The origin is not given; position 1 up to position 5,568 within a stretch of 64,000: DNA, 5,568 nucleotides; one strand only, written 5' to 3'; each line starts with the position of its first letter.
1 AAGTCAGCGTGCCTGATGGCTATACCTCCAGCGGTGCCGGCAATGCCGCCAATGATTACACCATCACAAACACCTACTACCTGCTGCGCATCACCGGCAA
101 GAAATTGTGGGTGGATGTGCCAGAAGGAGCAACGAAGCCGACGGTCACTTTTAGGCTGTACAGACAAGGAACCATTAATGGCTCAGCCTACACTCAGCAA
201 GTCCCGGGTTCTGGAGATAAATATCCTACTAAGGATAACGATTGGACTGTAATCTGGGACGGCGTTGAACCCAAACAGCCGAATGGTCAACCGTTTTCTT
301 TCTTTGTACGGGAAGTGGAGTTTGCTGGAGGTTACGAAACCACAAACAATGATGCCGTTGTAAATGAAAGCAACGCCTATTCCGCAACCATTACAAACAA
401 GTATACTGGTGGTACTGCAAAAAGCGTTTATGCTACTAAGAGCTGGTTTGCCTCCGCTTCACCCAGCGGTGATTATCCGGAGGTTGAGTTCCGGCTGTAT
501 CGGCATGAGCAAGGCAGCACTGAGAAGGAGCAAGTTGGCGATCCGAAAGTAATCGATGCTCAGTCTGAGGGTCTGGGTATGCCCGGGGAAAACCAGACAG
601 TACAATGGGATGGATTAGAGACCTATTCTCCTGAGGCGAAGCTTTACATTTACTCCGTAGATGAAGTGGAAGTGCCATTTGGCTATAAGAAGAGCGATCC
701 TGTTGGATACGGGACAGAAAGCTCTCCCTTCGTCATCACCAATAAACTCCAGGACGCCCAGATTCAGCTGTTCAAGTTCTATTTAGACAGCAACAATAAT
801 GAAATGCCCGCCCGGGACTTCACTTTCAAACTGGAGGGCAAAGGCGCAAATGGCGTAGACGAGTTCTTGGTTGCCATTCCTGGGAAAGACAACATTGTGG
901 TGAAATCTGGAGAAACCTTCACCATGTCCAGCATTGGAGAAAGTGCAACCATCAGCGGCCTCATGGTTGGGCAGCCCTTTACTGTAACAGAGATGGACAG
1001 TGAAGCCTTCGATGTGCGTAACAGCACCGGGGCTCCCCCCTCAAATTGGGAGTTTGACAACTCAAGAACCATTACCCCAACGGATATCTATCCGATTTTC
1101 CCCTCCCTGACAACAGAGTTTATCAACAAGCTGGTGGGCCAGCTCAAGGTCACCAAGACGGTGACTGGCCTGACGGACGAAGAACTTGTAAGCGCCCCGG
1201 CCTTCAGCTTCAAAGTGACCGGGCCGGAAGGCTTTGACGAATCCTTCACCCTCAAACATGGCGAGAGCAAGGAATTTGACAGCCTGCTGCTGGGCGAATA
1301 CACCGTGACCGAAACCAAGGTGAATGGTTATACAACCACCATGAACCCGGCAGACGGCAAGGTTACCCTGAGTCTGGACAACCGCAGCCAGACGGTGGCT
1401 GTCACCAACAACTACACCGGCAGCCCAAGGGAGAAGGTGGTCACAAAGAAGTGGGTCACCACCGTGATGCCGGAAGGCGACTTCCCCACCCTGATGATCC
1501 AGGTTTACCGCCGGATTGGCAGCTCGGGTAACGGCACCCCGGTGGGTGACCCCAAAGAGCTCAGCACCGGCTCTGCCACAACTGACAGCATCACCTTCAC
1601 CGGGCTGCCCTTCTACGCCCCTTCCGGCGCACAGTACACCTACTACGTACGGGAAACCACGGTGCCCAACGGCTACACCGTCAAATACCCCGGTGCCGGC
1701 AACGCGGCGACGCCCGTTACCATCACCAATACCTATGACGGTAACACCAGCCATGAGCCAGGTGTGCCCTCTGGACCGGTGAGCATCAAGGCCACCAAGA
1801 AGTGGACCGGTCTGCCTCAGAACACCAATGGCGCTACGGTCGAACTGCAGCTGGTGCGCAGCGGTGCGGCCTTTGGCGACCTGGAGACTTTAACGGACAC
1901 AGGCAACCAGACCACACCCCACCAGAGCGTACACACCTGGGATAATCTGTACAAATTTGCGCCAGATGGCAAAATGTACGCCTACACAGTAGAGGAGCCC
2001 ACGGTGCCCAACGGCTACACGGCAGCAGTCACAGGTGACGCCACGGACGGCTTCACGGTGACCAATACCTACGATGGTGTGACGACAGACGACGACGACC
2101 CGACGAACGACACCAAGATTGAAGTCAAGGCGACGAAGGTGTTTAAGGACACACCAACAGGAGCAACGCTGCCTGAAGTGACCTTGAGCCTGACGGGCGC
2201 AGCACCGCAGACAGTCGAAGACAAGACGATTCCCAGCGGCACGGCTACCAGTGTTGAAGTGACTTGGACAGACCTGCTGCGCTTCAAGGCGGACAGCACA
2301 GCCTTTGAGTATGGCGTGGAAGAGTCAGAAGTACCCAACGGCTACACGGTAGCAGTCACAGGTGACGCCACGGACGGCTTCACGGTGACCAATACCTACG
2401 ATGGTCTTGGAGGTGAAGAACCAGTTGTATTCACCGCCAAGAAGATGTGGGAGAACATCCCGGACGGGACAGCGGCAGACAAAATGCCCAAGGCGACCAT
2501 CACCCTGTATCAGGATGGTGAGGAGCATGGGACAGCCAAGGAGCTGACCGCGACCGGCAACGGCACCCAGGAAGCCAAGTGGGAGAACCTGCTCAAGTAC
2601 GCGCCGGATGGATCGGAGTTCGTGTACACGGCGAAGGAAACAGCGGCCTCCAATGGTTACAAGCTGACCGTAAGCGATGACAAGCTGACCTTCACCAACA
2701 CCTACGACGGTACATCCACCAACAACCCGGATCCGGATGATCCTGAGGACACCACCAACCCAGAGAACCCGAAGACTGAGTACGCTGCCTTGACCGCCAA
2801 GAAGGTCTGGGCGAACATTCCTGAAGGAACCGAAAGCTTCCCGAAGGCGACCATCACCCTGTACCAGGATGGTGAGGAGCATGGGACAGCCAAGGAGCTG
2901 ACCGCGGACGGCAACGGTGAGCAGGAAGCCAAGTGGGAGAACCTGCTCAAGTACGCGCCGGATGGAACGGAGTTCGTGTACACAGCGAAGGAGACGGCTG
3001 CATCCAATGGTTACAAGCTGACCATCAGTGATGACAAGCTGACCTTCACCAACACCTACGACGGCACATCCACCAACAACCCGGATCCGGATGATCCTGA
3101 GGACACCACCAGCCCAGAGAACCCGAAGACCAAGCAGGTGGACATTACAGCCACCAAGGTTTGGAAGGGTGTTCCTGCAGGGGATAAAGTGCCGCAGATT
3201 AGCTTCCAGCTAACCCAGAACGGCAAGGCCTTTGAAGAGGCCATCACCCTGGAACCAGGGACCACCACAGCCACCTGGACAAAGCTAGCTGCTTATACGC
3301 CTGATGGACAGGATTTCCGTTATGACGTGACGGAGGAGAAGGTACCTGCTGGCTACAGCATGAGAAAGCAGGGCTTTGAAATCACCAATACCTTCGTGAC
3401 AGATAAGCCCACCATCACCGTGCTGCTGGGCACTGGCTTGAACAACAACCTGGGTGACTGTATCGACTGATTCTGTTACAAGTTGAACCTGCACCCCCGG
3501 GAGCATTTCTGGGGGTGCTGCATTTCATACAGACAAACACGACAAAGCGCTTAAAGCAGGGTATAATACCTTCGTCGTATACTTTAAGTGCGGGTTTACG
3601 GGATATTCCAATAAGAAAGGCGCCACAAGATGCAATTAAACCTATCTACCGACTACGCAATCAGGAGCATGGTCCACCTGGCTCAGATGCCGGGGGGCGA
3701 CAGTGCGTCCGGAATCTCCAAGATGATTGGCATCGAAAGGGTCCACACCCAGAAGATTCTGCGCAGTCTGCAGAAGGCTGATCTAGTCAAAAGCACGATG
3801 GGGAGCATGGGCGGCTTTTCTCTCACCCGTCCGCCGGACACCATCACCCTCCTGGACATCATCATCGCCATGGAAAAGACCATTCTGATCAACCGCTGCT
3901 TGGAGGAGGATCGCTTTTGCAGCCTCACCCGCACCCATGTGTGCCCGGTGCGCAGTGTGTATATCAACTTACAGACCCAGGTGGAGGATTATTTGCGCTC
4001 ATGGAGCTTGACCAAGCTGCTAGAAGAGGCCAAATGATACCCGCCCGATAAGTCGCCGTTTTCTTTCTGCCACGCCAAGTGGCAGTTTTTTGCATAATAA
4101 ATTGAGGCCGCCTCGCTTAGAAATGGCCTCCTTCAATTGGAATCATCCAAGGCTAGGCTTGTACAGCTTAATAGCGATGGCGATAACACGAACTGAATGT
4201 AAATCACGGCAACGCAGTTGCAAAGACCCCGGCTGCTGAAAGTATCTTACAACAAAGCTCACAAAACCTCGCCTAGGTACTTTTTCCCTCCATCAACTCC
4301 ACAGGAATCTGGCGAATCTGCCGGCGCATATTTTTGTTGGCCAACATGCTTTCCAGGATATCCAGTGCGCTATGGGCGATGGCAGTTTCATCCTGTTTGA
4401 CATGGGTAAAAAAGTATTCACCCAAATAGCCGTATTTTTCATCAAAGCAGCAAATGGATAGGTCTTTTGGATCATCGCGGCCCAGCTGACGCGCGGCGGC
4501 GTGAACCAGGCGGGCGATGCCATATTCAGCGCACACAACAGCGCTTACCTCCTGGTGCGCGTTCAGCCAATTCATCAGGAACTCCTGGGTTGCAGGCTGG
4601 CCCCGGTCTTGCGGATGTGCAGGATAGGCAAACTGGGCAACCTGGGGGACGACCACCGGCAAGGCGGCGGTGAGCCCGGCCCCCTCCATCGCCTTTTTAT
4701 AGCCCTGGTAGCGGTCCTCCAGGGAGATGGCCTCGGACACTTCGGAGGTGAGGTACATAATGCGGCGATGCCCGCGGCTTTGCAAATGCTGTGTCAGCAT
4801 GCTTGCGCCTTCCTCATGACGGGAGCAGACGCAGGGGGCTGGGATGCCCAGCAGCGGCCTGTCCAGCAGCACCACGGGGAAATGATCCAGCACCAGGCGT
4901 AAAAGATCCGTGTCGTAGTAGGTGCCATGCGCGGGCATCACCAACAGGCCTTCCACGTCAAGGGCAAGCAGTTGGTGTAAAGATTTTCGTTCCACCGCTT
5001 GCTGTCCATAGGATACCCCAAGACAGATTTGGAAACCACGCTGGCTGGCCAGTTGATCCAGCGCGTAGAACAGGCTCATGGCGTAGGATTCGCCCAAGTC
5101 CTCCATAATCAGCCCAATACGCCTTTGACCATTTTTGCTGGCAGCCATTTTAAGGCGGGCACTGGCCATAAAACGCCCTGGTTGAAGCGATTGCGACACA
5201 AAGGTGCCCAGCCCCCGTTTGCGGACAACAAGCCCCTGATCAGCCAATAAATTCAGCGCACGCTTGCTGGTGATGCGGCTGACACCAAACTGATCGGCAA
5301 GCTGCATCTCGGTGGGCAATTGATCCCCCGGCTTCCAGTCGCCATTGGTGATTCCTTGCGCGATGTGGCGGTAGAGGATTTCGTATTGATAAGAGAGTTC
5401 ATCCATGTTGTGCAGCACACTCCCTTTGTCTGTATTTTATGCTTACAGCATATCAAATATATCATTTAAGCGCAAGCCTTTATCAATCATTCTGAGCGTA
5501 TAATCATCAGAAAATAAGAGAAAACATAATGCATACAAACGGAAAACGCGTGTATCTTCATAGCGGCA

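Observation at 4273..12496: AraR-type regulated ABC importer operon ending in a PHP metallohydrolase and a GH38-like protein: candidate uncharacterised glycan utilisation system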

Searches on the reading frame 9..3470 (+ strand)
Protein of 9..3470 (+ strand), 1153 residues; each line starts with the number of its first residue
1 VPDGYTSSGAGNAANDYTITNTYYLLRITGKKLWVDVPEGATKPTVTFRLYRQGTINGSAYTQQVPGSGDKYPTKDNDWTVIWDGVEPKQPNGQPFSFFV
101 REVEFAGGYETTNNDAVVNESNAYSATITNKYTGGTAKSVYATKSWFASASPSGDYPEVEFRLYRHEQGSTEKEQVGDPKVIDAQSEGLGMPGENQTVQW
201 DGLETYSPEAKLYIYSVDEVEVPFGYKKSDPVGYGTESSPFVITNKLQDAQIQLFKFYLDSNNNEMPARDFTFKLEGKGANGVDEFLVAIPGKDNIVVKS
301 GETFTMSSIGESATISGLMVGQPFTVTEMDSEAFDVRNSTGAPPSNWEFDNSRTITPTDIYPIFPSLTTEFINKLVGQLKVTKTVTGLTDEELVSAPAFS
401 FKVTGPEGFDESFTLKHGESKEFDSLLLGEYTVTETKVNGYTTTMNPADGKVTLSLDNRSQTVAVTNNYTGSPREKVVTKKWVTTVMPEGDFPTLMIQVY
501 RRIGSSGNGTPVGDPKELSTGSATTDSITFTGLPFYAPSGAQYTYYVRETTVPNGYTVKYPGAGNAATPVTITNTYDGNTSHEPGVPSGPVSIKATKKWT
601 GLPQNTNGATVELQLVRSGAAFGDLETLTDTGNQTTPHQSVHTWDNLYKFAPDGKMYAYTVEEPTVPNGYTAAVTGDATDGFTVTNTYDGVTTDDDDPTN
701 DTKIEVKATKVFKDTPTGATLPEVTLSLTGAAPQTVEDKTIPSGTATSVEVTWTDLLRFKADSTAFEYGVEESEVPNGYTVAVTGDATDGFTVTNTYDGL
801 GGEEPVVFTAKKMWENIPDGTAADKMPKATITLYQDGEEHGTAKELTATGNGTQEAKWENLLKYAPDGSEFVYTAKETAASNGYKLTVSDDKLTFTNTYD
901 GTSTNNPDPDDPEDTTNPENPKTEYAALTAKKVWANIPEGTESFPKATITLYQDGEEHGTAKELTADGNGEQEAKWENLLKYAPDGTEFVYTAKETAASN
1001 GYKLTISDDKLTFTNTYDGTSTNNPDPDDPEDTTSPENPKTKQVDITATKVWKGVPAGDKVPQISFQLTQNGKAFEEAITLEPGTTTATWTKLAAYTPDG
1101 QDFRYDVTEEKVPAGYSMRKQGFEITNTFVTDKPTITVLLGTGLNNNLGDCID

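Call 4: search_protein_families(library=pfam, proteins=[window:9-3470:+], max_evalue=0.01)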
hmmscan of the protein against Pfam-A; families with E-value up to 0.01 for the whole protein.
window:9-3470:+ (1153 aa): 3 families
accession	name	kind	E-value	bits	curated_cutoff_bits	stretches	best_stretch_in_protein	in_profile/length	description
PF05738.19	Cna_B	-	5e-86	283.7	22.3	8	1046-1128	1-87/87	Cna protein B-type domain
PF17802.7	SpaA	-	3e-13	50.2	23.1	0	411-468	35-90/91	Prealbumin-like fold domain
PF19407.5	DUF5979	-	1.1e-10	42.5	25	1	379-470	1-104/104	Domain of unknown function (DUF5979)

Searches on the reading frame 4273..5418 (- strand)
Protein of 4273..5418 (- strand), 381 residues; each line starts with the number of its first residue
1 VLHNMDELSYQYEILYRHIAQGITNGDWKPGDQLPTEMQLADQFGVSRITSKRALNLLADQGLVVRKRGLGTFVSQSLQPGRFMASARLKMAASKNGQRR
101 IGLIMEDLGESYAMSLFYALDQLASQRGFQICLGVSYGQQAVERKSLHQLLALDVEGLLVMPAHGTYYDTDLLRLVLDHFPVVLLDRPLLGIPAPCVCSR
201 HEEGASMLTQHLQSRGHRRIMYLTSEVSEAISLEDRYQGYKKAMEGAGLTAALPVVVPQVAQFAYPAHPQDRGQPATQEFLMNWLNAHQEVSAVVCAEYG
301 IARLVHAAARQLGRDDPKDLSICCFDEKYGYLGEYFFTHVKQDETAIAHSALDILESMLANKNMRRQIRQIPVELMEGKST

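Call 4: search_protein_families(library=pfam, proteins=[window:4273-5418:-], max_evalue=0.01)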
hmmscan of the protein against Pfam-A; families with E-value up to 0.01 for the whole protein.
window:4273-5418:- (381 aa): 6 families
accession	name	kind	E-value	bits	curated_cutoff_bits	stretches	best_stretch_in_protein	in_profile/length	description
PF13377.12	Peripla_BP_3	-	1.3e-20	74.6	26.5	1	210-381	2-167/167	Periplasmic binding protein-like domain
PF00392.27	GntR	-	5e-19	68.2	27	1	12-74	2-64/64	Bacterial regulatory proteins, gntR family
PF00532.27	Peripla_BP_1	-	1e-13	51.8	22.2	1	100-314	3-206/281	Periplasmic binding proteins and sugar binding domain of LacI family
PF13545.12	HTH_Crp_2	-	0.00041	20.7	27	1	36-68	24-57/70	Crp-like helix-turn-helix domain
PF25213.1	HVO_A0261_N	-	0.0019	18.4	35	1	38-68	28-58/86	HVO_A0261 N-terminal domain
PF14502.12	HTH_41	-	0.0036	17.1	25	1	29-74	1-48/48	Helix-turn-helix domain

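Call 5: search_protein_families(library=ncbifam, proteins=[window:4273-5418:-], max_evalue=0.01)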
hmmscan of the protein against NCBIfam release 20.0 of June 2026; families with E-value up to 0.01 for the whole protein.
window:4273-5418:- (381 aa): 42 families (the best 25 are shown)
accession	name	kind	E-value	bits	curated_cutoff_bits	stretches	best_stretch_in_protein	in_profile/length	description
TIGR02018.2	his_ut_repres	equivalog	1.2e-21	77.2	220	1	16-82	5-71/226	histidine utilization transcriptional repressor HutC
NF008452.0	PRK11303.1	equivalog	3.4e-21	75.8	385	1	96-376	58-326/332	catabolite repressor/activator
TIGR02417.1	fruct_sucro_rep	subfamily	5.3e-21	75.2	389.55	1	95-376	57-324/327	D-fructose-responsive transcription factor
NF008002.0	PRK10727.1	equivalog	1.2e-19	70.6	557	1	92-328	53-275/341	HTH-type transcriptional regulator GalR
NF007979.0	PRK10703.1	equivalog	1.3e-18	67.2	501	1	96-380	57-330/341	HTH-type transcriptional repressor PurR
NF047341.1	lactose_RbsR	equivalog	3.9e-18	65.8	382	1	95-381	58-328/331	ribose utilization transcriptional repressor RbsR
TIGR02325.1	C_P_lyase_phnF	equivalog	2.8e-17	63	156.8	1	17-90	15-88/238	phosphonate metabolism transcriptional regulator PhnF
NF007706.0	PRK10401.1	equivalog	9.9e-17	61.2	555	1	40-327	7-274/346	HTH-type transcriptional regulator GalS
TIGR02404.1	trehalos_R_Bsub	equivalog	4.4e-16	59.2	211.95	1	12-75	2-65/233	trehalose operon repressor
NF011575.0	PRK14999.1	equivalog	5.4e-16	58.6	424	1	11-77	13-79/241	histidine utilization repressor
NF052440.1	TransRegGNTRPSEAE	equivalog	6.4e-16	58.3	400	1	36-380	7-332/333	HTH-type transcriptional regulator GntR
NF007743.0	PRK10423.1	equivalog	5.2e-15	55.4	531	1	95-380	56-329/330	ribose operon transcriptional repressor RbsR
NF007075.0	PRK09526.1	subfamily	2.7e-14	52.8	340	1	39-381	10-331/358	LacI family DNA-binding transcriptional regulator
NF052282.1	PLP_TF_PdxR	equivalog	4.8e-14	52.3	320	1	12-80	3-71/448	MocR-like pyridoxine biosynthesis transcription factor PdxR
NF051853.1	TransRegUriRCory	equivalog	1.2e-13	50.9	550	1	36-380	2-323/327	transcriptional regulator UriR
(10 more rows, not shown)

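Call 42: search_solved_structures(query=window:4273-5418:-, max_evalue=0.00001)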
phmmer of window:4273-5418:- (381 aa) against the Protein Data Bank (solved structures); distinct sequences matched with E-value up to 0.00001: 46.
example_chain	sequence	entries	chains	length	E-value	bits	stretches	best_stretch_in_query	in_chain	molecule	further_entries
1jh9_A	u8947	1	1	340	2.9e-12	49.6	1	93-380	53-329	PURINE NUCLEOTIDE SYNTHESIS REPRESSOR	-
2pua_A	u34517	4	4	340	1.1e-11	47.7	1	93-380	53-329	PURINE REPRESSOR | PROTEIN (PURINE REPRESSOR)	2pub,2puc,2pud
4kmr_A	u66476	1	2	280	1.7e-11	47.1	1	101-359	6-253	Transcriptional regulator, LacI family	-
1jft_A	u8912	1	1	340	1.7e-11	47.1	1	93-380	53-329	PURINE NUCLEOTIDE SYNTHESIS REPRESSOR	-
2pue_A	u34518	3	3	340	2e-11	46.9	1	93-380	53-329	PROTEIN (PURINE REPRESSOR ) | PROTEIN (PURINE REPRESSOR)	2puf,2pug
1bdh_A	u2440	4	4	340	2.1e-11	46.7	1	92-380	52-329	PROTEIN (PURINE REPRESSOR) | PROTEIN (PURINE NUCLEOTIDE SYNTHESIS REPRESSOR) | PURINE NUCLEOTIDE SYNTHESIS REPRESSOR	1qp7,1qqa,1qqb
1vpw_A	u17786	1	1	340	2.8e-11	46.4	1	93-380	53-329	PURINE REPRESSOR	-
1jfs_A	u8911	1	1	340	2.9e-11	46.3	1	93-380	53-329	PURINE NUCLEOTIDE SYNTHESIS REPRESSOR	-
1bdi_A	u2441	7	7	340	2.9e-11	46.3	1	93-380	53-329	PROTEIN (PURINE REPRESSOR) | PROTEIN (PURINE NUCLEOTIDE SYNTHESIS REPRESSOR)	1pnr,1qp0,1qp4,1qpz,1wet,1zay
3egc_A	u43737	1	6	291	3.9e-11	45.9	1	99-251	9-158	putative ribose operon repressor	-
1jhz_A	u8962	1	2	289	4.2e-11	45.8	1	96-380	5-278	PURINE NUCLEOTIDE SYNTHESIS REPRESSOR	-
1dbq_A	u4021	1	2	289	4.3e-11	45.8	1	96-380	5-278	PURINE REPRESSOR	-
3oqm_A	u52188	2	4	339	7.5e-11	44.9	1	86-375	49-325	Catabolite control protein A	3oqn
3oqo_A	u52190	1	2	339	7.6e-11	44.9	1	86-375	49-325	Catabolite control protein A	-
1rzr_G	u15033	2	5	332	1e-10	44.5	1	44-373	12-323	Glucose-resistance amylase regulator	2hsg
3tb6_A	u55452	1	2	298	6.7e-09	38.5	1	96-365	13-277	Arabinose metabolism transcriptional repressor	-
4egy_A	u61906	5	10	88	2.1e-07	33.6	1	12-74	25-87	Arabinose metabolism transcriptional repressor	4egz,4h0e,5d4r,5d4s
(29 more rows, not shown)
